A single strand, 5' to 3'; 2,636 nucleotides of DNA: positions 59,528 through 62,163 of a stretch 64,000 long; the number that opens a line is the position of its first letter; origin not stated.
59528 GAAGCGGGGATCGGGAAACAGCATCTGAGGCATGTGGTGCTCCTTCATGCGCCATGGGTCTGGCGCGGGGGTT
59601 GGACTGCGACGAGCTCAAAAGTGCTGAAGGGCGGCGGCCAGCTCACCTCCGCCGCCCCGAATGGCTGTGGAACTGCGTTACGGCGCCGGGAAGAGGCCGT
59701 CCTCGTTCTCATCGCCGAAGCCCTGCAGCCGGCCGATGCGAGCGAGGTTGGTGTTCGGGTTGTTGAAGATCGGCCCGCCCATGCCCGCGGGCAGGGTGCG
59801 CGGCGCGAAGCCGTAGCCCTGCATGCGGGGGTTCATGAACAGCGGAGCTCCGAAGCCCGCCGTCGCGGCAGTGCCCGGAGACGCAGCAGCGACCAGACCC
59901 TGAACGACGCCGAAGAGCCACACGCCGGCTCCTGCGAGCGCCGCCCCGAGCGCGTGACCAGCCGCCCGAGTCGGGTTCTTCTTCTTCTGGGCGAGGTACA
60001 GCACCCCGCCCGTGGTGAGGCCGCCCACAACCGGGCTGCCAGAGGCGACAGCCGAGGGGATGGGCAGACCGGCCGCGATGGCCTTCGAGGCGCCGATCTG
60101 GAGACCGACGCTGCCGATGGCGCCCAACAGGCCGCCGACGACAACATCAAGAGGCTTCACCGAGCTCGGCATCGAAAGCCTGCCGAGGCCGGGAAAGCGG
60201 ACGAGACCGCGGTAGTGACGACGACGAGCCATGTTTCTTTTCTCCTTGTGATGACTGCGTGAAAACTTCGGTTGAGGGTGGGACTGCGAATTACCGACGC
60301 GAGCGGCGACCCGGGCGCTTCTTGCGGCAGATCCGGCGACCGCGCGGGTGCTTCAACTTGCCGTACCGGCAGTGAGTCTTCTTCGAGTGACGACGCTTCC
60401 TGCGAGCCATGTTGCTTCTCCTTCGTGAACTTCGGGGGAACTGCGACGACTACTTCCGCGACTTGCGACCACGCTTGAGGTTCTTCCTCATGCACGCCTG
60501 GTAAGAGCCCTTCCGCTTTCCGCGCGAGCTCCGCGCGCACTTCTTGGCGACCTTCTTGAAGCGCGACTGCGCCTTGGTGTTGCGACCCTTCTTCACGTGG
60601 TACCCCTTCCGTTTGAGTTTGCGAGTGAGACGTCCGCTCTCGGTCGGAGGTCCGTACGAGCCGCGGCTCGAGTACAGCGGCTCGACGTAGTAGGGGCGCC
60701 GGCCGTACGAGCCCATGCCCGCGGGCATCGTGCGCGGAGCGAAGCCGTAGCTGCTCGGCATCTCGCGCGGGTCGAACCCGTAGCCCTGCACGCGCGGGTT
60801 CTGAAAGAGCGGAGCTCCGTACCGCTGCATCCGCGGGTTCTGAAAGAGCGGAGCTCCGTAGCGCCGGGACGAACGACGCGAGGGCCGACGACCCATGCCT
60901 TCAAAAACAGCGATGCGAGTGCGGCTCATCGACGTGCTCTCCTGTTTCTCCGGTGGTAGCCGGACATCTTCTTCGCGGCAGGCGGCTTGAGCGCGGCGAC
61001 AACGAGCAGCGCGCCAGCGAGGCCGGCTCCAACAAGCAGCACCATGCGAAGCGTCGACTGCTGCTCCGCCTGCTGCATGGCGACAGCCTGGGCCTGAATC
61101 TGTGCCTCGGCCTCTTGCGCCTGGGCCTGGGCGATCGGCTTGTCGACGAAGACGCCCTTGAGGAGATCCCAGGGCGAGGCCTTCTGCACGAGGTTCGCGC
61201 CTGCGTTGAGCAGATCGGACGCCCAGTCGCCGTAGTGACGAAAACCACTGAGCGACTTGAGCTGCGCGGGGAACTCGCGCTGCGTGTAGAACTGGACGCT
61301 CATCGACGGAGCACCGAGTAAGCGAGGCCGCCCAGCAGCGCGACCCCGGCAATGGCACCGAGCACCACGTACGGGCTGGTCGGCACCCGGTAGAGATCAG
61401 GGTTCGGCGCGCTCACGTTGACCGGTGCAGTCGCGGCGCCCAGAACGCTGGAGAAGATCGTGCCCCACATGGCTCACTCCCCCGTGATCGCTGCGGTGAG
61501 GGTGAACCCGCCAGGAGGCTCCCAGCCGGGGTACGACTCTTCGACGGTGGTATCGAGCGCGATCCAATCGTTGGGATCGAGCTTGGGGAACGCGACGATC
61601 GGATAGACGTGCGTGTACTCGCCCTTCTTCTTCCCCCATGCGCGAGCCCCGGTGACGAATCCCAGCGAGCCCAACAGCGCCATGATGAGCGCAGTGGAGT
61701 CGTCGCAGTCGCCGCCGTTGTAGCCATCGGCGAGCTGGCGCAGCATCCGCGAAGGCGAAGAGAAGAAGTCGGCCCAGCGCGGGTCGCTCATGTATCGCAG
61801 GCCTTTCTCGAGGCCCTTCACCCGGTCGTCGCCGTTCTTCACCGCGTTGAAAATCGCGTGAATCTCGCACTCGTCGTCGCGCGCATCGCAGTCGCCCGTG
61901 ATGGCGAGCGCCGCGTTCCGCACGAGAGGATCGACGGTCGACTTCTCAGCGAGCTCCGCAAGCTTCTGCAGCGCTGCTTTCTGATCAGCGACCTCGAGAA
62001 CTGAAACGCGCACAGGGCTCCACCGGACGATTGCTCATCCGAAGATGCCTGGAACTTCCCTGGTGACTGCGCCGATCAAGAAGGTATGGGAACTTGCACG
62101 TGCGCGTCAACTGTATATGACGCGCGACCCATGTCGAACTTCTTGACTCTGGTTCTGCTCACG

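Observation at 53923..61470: Second cluster of the TM plus Arg-tail family, side by side with basic small proteins and an ultra-basic protein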

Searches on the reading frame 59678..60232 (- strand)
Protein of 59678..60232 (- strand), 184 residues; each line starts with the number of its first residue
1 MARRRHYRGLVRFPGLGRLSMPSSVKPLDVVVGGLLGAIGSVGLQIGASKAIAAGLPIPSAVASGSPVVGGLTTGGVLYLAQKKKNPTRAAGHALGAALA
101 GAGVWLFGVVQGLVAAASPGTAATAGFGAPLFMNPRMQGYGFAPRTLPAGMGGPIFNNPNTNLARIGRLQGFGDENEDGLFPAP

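Call 7: search_protein_families(library=pfam, max_evalue=0.01, proteins=[window:59678-60232:-])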
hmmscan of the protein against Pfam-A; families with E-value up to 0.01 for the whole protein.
window:59678-60232:- (184 aa): 0 families

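Call 8: search_protein_families(library=phrogs, max_evalue=0.01, proteins=[window:59678-60232:-])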
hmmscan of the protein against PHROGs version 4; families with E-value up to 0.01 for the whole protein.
window:59678-60232:- (184 aa): 0 families

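Call 22: search_protein_families(library=ncbifam, max_evalue=1, proteins=[window:59678-60232:-])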
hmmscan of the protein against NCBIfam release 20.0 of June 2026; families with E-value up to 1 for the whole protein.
window:59678-60232:- (184 aa): 1 family
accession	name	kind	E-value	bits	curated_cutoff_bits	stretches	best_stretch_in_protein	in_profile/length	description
NF053711.1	RNA_heli_RhlE1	exception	0.25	10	750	1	111-145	39-73/434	RNA helicase RhlE1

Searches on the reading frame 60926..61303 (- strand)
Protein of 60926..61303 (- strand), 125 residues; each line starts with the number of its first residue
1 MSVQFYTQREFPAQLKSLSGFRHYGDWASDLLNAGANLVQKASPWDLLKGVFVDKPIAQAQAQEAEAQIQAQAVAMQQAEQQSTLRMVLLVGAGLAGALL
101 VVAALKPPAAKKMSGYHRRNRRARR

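Call 22: search_protein_families(library=ncbifam, max_evalue=1, proteins=[window:60926-61303:-])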
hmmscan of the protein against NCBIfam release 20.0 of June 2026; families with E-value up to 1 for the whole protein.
window:60926-61303:- (125 aa): 3 families
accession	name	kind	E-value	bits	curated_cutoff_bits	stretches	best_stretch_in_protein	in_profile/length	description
NF033637.1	transloc_TIR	equivalog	0.042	13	500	1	58-121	324-383/552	type III secretion system LEE translocated intimin receptor Tir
TIGR00347.1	bioD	equivalog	0.083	13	83.3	1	37-94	51-109/166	dethiobiotin synthase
NF002481.1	PRK01747.1-2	equivalog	0.22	10.3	600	1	44-101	198-254/611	bifunctional tRNA (5-methylaminomethyl-2-thiouridine)(34)-methyltransferase MnmC2/FAD-dependent 5-carboxymethylaminomethyl-2-thiouridine(34)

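Call 87: search_protein_families(library=phrogs, max_evalue=0.1, proteins=[window:60926-61303:-])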
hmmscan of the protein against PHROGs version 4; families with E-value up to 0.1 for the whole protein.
window:60926-61303:- (125 aa): 0 families

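Call 88: search_protein_families(library=pfam, max_evalue=0.1, proteins=[window:60926-61303:-])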
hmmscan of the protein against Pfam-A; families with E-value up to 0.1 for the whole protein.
window:60926-61303:- (125 aa): 2 families
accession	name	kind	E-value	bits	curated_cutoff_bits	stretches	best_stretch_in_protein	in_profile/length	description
PF09534.15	Trp_oprn_chp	-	0.0091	16.3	29.6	1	58-124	95-157/180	Tryptophan-associated transmembrane protein (Trp_oprn_chp)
PF13273.12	DUF4064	-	0.013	16.2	32.1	1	60-116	34-90/102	Protein of unknown function (DUF4064)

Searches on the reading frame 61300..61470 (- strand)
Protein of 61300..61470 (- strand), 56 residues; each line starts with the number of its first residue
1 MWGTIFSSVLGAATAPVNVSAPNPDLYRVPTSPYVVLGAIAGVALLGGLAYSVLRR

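Call 22: search_protein_families(library=ncbifam, max_evalue=1, proteins=[window:61300-61470:-])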
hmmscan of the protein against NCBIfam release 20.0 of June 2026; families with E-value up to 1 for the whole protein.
window:61300-61470:- (56 aa): 0 families

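Call 87: search_protein_families(library=phrogs, max_evalue=0.1, proteins=[window:61300-61470:-])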
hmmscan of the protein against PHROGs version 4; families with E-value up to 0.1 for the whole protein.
window:61300-61470:- (56 aa): 1 family
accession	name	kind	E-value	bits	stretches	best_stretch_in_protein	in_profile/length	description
phrog_8052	-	moron, auxiliary metabolic gene and host takeover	0.045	14.4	0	5-18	41-54/55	membrane DNA delivery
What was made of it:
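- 61300-61470 has a faint PHROG hit to 'membrane DNA delivery', E = 0.045 (call 87).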

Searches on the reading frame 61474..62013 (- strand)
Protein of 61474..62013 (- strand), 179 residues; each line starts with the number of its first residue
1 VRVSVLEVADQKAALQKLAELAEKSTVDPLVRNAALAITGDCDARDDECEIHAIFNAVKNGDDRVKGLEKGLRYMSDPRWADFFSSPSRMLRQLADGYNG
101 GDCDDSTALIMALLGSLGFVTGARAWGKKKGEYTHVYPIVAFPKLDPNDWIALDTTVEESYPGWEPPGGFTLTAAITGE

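Call 7: search_protein_families(library=pfam, max_evalue=0.01, proteins=[window:61474-62013:-])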
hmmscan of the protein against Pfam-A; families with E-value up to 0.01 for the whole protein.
window:61474-62013:- (179 aa): 0 families

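Call 8: search_protein_families(library=phrogs, max_evalue=0.01, proteins=[window:61474-62013:-])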
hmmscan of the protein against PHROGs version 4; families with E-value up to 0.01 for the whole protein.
window:61474-62013:- (179 aa): 0 families

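Call 56: search_solved_structures(query=A3, max_evalue=1)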
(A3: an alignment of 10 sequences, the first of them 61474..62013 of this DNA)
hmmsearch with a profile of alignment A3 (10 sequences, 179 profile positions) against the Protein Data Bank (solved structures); distinct sequences matched with E-value up to 1: 10.
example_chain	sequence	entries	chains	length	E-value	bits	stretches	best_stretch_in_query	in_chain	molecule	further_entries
8e15_G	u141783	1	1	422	0.14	15.1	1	43-75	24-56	F1 protein with Fibritin peptide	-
8vt3_G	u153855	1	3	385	0.26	14.1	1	35-87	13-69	Prefusion of HMPV (MPV-2cREKR), C-fragment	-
9ore_A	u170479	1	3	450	0.29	14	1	34-86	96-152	Fusion glycoprotein F0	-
8vt2_A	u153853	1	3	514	0.33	13.8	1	34-86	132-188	Prefusion of HMPV (MPV-2c)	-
5l1x_B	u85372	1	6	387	0.51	13.2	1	47-85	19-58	hMPV F1 subunit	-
8eay_A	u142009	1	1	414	0.61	13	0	47-81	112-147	Fusion glycoprotein F0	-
8ebp_A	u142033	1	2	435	0.66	12.9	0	47-81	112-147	Fusion glycoprotein F0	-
8e2u_A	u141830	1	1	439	0.66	12.8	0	47-81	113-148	Fusion glycoprotein F0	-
8tw3_F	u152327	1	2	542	0.8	12.6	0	47-78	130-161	Fusion glycoprotein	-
5wb0_F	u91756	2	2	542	0.8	12.6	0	47-78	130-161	Fusion glycoprotein F0 | hMPV fusion protein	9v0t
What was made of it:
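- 61474..62013 (-): First gene of the module: 179-aa protein with invariant Cys103/His135/Asp154, a candidate transglutaminase-like cysteine peptidase. No sequence match in the PDB (call 56).
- Tried and rejected: A sequence search of the PDB with the Cys-His-Asp protein profile returned only chance-level hits (call 56).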

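Call 59: search_protein_families(library=pfam, alignment_id=A3, max_evalue=5)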
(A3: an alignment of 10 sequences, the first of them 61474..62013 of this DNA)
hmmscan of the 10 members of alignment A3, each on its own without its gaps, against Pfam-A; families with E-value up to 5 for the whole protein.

A. member 1, window:61474-62013:- (179 aa): 0 families

B. families by the number of members that match (of 10 scanned): 4 families
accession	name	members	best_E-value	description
PF01841.26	Transglut_core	4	0.036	Transglutaminase-like superfamily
PF24656.1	CEPT76_peptidase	3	0.019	CEP76 peptidase-like domain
PF10439.15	Bacteriocin_IIc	1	0.11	Bacteriocin class II with double-glycine leader peptide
PF00272.24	Cecropin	1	0.15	Cecropin family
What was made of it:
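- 61474..62013 (-): Weak Pfam Transglut_core hits in 4 of 10 members, best E = 0.036 (call 59).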
